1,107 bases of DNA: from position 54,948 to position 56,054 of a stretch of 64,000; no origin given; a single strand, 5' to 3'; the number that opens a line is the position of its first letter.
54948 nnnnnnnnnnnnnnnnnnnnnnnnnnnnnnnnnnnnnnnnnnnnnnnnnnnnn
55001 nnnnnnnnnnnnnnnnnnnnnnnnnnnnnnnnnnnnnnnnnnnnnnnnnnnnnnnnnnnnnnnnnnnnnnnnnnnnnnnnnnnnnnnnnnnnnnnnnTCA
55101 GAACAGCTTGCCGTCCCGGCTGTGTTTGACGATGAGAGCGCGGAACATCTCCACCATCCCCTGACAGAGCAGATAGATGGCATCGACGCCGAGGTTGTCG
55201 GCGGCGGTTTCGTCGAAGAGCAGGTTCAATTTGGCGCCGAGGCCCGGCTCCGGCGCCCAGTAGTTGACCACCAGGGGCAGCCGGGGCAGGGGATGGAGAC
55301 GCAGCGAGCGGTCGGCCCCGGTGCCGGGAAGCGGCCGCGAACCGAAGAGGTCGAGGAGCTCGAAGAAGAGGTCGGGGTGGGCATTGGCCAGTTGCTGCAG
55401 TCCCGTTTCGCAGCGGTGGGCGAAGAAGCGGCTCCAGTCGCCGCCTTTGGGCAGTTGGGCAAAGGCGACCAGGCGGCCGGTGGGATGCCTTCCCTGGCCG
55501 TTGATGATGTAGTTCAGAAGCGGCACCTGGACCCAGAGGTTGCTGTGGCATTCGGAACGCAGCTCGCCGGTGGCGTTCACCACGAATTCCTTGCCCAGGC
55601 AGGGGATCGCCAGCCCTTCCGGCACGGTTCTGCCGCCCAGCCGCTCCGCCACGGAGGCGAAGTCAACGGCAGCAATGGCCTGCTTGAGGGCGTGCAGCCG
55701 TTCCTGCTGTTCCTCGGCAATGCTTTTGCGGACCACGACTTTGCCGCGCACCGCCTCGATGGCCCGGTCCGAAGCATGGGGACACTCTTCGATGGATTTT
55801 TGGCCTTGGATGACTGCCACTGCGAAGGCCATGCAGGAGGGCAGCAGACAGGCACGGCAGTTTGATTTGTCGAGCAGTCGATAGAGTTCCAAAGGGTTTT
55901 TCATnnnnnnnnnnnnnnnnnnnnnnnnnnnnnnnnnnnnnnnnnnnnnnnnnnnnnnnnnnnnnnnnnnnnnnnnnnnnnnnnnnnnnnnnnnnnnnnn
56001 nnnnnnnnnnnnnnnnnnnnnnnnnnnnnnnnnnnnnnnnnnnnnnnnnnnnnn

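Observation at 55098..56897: Two adjacent paralogous RnfB-type Fe-S domains, one embedded in a LuxR-family regulator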

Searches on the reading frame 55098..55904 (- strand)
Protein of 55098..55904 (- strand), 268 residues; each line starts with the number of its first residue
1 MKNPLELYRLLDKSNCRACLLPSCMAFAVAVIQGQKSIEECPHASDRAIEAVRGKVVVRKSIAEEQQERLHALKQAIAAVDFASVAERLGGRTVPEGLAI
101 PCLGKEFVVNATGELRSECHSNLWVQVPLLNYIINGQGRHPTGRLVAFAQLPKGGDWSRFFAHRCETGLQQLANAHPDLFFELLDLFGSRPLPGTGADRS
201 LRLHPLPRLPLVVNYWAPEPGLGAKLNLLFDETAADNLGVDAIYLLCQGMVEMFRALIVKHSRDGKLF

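Call 3: search_protein_families(library=pfam, proteins=[window:55098-55904:-], max_evalue=0.01)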
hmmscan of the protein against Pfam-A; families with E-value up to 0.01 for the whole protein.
window:55098-55904:- (268 aa): 2 families
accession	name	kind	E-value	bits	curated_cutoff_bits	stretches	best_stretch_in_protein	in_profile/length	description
PF12654.12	DUF3786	-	6.4e-40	137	27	1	81-253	1-176/176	Domain of unknown function (DUF3786)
PF04060.18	FeS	-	9.9e-13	48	23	1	11-43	1-33/33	Putative Fe-S cluster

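Call 4: search_protein_families(library=ncbifam, proteins=[window:55098-55904:-], max_evalue=0.01)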
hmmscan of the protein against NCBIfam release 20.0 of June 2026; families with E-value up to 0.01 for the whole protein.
window:55098-55904:- (268 aa): 8 families
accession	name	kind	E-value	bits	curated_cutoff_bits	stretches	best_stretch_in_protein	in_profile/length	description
NF003195.0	PRK04165.1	equivalog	9.8e-13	47.8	306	1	3-52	4-53/450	acetyl-CoA decarbonylase/synthase complex subunit gamma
NF006446.0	PRK08764.1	equivalog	4.7e-05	23.3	220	1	7-56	12-61/139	Rnf electron transport complex subunit RnfB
NF011063.0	PRK14494.1-2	equivalog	6.2e-05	22.8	258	1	8-63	139-194/227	putative molybdopterin-guanine dinucleotide biosynthesis protein MobB/FeS domain-containing protein protein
TIGR01944.1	rnfB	subfamily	6.2e-05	22.6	68.7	1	7-70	40-102/190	RnfABCDGE type electron transport complex subunit B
NF003475.0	PRK05113.1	equivalog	0.00081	19.3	203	1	9-79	42-109/190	electron transport complex subunit RsxB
NF005415.0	PRK06991.1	equivalog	0.0027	17.4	281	1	9-64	13-67/284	electron transport complex subunit RsxB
NF041836.1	rnfB_Methano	equivalog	0.0078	15.7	445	0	6-54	42-93/265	Rnf electron transport complex subunit RnfB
NF005505.0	PRK07118.1-4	equivalog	0.01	15.4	378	0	7-57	43-96/265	Fe-S cluster domain-containing protein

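Call 62: search_solved_structures(query=A5, max_evalue=10)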
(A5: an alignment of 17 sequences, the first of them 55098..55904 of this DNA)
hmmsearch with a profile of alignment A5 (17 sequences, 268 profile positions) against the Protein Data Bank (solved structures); distinct sequences matched with E-value up to 10: 6.
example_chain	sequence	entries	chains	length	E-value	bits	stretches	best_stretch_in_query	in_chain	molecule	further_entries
2h9a_A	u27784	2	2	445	6e-11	45.2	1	5-54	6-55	Carbon monoxide dehydrogenase corrinoid/iron-sulfur protein, gamma subunit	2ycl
4c1n_A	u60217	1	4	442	6.1e-11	45.2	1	5-54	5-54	CARBON MONOXIDE DEHYDROGENASE CORRINOID/IRON-SULFUR PROTEIN, GAMMA SUBUNIT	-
9fzy_F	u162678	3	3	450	1.6e-09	40.6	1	5-56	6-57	Corrinoid iron-sulfur protein large subunit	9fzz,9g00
4djd_C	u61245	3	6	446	2e-09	40.3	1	5-55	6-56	Corrinoid/iron-sulfur protein large subunit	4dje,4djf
2yxh_A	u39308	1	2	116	0.058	15.8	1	35-122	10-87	MazG-related protein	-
8ahx_B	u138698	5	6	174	0.065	15.6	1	7-43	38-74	Ion-translocating oxidoreductase complex subunit B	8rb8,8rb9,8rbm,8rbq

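Call 79: find_homologous_proteins(query=A5, max_evalue=0.00001)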
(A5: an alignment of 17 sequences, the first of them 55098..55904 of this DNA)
Query A5 (17 sequences) (268 aa, profile of the alignment): 1164 proteins with E <= 0.00001 among 8000 candidates; the best 120 are listed.
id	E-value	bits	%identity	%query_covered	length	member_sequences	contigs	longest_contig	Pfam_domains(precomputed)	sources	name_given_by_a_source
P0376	2.3e-116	406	51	100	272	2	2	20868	PF04060.19,PF12654.13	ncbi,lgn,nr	ncbi:MAG: DUF3786 domain-containing protein [Desulfobulbaceae bacterium]|nr:DUF3786 domain-containin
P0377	2.2e-113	396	54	100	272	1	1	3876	PF04060.19,PF12654.13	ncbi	ncbi:DUF3786 domain-containing protein [Thermodesulfobacteriota bacterium]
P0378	2.0e-111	390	52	100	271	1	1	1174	PF04060.19,PF12654.13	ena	-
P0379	2.0e-111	390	51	100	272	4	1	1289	PF04060.19,PF12654.13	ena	-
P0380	2.1e-111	389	58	100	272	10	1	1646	PF04060.19,PF12654.13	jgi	jgi:hypothetical protein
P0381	4.9e-111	388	57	100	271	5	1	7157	PF04060.19,PF12654.13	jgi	-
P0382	5.9e-111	388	57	100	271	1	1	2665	PF04060.19,PF12654.13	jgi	-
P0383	8.3e-111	388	44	97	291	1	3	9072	PF04060.19,PF12654.13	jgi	-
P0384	1.7e-110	387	51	100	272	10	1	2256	PF04060.19,PF12654.13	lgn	-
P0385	2.0e-110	386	58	100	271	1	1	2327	PF04060.19,PF12654.13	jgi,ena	-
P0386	2.1e-110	386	42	98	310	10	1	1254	PF04060.19,PF12654.13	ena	-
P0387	5.2e-110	385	59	100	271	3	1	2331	PF04060.19,PF12654.13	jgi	-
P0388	6.1e-110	385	57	100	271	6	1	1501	PF04060.19,PF12654.13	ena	-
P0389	8.0e-110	384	57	100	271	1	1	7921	PF04060.19,PF12654.13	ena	-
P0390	1.7e-109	383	59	100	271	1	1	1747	PF04060.19,PF12654.13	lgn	-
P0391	2.7e-109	383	53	100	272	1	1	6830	PF04060.19,PF12654.13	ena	-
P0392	3.3e-109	382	60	100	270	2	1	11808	PF04060.19,PF12654.13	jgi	-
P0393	3.5e-109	382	55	100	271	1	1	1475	PF04060.19,PF12654.13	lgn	-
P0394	4.9e-109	382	52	100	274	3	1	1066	PF04060.19,PF12654.13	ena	-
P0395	6.8e-109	381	57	100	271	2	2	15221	PF04060.19,PF12654.13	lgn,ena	-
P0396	2.1e-108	380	54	100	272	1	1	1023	PF04060.19,PF12654.13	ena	-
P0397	2.9e-108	379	53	100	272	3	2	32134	PF04060.19,PF12654.13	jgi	-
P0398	3.5e-108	379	59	100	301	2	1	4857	PF04060.19,PF12654.13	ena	-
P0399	4.8e-108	378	55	100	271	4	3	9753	PF04060.19,PF12654.13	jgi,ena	jgi:hypothetical protein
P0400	1.0e-107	377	51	100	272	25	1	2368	PF04060.19,PF12654.13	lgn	-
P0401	1.4e-107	377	57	100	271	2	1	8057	PF04060.19,PF12654.13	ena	-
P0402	1.7e-107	377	48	100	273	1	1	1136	PF04060.19,PF12654.13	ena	-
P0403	5.1e-107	375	78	100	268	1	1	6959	PF04060.19,PF12654.13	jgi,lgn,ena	-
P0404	9.1e-107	374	100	100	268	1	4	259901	PF04060.19,PF12654.13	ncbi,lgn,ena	-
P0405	1.3e-106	374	59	100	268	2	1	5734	PF04060.19,PF12654.13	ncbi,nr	ncbi:MAG: DUF3786 domain-containing protein [Deltaproteobacteria bacterium]|nr:DUF3786 domain-contai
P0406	3.0e-106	373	49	100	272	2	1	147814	PF04060.19,PF12654.13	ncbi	-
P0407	3.2e-106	372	52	100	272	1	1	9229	PF04060.19,PF12654.13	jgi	jgi:hypothetical protein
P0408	4.4e-106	372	57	100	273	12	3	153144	PF04060.19,PF12654.13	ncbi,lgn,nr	ncbi:MAG: DUF3786 domain-containing protein [Proteobacteria bacterium]|nr:DUF3786 domain-containing 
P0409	5.4e-106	372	51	100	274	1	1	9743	PF04060.19,PF12654.13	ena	-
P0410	7.8e-106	371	54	100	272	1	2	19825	PF04060.19,PF12654.13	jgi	jgi:hypothetical protein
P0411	1.1e-105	371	51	99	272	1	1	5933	PF04060.19,PF12654.13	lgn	-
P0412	1.2e-105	371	56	100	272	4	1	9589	PF04060.19,PF12654.13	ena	-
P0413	1.2e-105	371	58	100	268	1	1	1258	PF04060.19,PF12654.13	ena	-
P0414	2.2e-105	370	53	100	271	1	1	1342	PF04060.19,PF12654.13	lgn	-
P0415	1.1e-104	367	41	98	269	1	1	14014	PF04060.19,PF12654.13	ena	-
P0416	1.5e-104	367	52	99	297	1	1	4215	PF04060.19,PF12654.13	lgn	-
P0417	1.7e-103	364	52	96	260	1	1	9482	PF04060.19,PF12654.13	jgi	jgi:hypothetical protein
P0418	3.0e-103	363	51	100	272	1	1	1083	PF04060.19,PF12654.13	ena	-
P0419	5.1e-103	362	52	100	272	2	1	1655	PF04060.19,PF12654.13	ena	-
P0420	5.7e-103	362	56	100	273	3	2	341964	PF04060.19,PF12654.13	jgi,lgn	-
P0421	6.1e-103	362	52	100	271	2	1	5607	PF04060.19,PF12654.13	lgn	-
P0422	6.7e-103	362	47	98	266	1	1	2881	PF04060.19,PF12654.13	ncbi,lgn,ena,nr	ncbi:MAG TPA: Fe-S cluster protein [Candidatus Margulisbacteria bacterium]|nr:Fe-S cluster protein [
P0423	1.1e-102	361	51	100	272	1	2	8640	PF04060.19,PF12654.13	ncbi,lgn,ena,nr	ncbi:MAG: DUF3786 domain-containing protein [Desulfobulbaceae bacterium]|nr:DUF3786 domain-containin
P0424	4.2e-102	359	51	100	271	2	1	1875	PF04060.19,PF12654.13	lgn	-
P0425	4.6e-102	359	57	99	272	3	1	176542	PF04060.19,PF12654.13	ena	-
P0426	9.8e-102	358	51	100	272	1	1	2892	PF04060.19,PF12654.13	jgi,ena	-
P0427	2.1e-101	357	49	100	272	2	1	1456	PF04060.19,PF12654.13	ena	-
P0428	2.4e-101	356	49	100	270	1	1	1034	PF04060.19,PF12654.13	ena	-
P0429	2.6e-101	356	48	100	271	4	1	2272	PF04060.19,PF12654.13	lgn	-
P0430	3.0e-101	356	57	100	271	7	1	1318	PF04060.19,PF12654.13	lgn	-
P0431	5.2e-101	355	52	100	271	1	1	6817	PF04060.19,PF12654.13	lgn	-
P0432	5.9e-101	355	43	97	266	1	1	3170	PF04060.19,PF12654.13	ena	-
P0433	9.4e-101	355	51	100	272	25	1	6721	PF04060.19,PF12654.13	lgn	-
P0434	1.4e-100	354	47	100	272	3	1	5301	PF04060.19,PF12654.13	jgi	-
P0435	1.8e-100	354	56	100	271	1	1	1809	PF04060.19,PF12654.13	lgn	-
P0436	2.5e-100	353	49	100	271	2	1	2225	PF04060.19,PF12654.13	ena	-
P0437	2.7e-100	353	53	100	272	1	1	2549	PF04060.19,PF12654.13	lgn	-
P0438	2.9e-100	353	51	100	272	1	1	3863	PF04060.19,PF12654.13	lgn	-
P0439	6.0e-100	352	51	100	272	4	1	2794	PF04060.19,PF12654.13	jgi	jgi:hypothetical protein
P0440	7.4e-100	352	55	100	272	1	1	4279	PF04060.19,PF12654.13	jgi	jgi:hypothetical protein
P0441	8.3e-100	351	50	100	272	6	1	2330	PF04060.19,PF12654.13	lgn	-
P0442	1.2e-99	351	50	93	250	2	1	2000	PF04060.19,PF12654.13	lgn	-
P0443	2.9e-99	350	57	100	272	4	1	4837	PF04060.19,PF12654.13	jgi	-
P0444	3.6e-99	349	46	97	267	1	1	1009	PF04060.19,PF12654.13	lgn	-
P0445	6.1e-99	349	38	98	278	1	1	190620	PF04060.19,PF12654.13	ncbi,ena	-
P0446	6.3e-99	349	51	100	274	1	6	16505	PF04060.19,PF12654.13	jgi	jgi:hypothetical protein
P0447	9.7e-99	348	54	100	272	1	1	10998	PF04060.19,PF12654.13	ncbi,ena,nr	ncbi:MAG: DUF3786 domain-containing protein [Desulfobacteraceae bacterium]|nr:DUF3786 domain-contain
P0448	2.4e-98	347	50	100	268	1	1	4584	PF04060.19,PF12654.13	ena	-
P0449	4.5e-98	346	49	100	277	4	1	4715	PF04060.19,PF12654.13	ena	-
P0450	4.6e-98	346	47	100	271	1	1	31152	PF04060.19,PF12654.13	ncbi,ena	-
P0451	1.3e-97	344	54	100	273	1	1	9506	PF04060.19,PF12654.13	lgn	-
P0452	1.4e-97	344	46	100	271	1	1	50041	PF04060.19,PF12654.13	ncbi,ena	-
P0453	1.9e-97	344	50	100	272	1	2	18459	PF04060.19,PF12654.13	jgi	jgi:hypothetical protein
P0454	2.0e-97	344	45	100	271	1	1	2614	PF04060.19,PF12654.13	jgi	jgi:hypothetical protein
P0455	2.5e-97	343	49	93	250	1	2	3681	PF04060.19,PF12654.13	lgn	-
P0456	6.3e-97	342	51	100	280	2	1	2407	PF04060.19,PF12654.13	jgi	jgi:hypothetical protein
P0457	2.0e-96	340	41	97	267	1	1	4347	PF04060.19,PF12654.13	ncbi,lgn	-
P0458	2.3e-96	340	53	100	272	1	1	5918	PF04060.19,PF12654.13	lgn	-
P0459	2.5e-96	340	47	100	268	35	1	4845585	PF04060.19,PF12654.13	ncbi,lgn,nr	ncbi:MAG: DUF3786 domain-containing protein [Candidatus Electrothrix communis]|nr:MAG: DUF3786 domai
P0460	3.5e-96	340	47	100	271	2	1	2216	PF04060.19,PF12654.13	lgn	-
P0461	1.8e-95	337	51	100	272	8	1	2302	PF04060.19,PF12654.13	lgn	-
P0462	1.8e-95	337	42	97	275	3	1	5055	PF04060.19,PF12654.13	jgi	-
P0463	2.0e-95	337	51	100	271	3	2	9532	PF04060.19,PF12654.13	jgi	jgi:hypothetical protein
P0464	4.8e-95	336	40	98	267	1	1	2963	PF04060.19,PF12654.13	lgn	-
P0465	6.9e-95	335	45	98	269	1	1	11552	PF04060.19,PF12654.13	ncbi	-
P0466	7.8e-95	335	46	98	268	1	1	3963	PF04060.19,PF12654.13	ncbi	-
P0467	1.0e-94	335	50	93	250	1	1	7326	PF04060.19,PF12654.13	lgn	-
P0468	1.8e-94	334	51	100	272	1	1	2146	PF04060.19,PF12654.13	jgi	jgi:hypothetical protein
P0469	2.8e-94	333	57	100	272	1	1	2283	PF04060.19,PF12654.13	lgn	-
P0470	3.4e-94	333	46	100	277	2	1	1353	PF04060.19,PF12654.13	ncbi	-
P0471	5.6e-94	332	46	100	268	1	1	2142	PF04060.19,PF12654.13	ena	-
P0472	2.6e-93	330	48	100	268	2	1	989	PF04060.19,PF12654.13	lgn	-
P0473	3.8e-92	326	42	98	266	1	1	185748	PF04060.19,PF12654.13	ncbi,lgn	ncbi:MAG: DUF3786 domain-containing protein [Pseudomonadota bacterium]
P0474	3.9e-92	326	48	100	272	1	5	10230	PF04060.19,PF12654.13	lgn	-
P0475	6.4e-92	326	52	99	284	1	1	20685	PF04060.19,PF12654.13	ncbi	ncbi:MAG: DUF3786 domain-containing protein [Thermodesulfobacteriota bacterium]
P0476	1.5e-90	321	46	100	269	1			PF04060.19,PF12654.13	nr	nr:DUF3786 domain-containing protein [Desulfobulbaceae bacterium]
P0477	3.1e-90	320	46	100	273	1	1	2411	PF04060.19,PF12654.13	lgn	-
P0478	3.7e-90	320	45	98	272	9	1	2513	PF04060.19,PF12654.13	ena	-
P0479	1.1e-89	318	41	98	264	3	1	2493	PF04060.19,PF12654.13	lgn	-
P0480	2.3e-89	317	45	93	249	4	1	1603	PF04060.19,PF12654.13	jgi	jgi:hypothetical protein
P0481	1.3e-88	315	42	97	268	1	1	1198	PF04060.19,PF12654.13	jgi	jgi:hypothetical protein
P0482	8.9e-88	312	42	97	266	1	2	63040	PF04060.19,PF12654.13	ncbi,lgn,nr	ncbi:MAG: DUF3786 domain-containing protein [Deltaproteobacteria bacterium]|nr:DUF3786 domain-contai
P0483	2.0e-87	311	41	98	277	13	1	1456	PF04060.19,PF12654.13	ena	-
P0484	5.0e-87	310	40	98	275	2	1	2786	PF04060.19,PF12654.13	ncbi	-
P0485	6.6e-87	309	46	96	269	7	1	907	PF04060.19,PF12654.13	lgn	-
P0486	1.3e-86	308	41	97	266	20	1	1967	PF04060.19,PF12654.13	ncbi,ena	-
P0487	1.3e-86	308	39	97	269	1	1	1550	PF04060.19,PF12654.13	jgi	jgi:hypothetical protein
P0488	9.2e-86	305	42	97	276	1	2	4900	PF04060.19,PF12654.13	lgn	-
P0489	5.2e-85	303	44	97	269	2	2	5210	PF04060.19,PF12654.13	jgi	-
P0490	6.4e-85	303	49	96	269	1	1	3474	PF04060.19,PF12654.13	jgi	jgi:hypothetical protein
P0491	2.2e-84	301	54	82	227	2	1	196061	PF04060.19,PF12654.13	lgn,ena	-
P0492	4.0e-84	300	43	100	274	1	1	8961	PF04060.19,PF12654.13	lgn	-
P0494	2.9e-81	291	45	93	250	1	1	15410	PF04060.19,PF12654.13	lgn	-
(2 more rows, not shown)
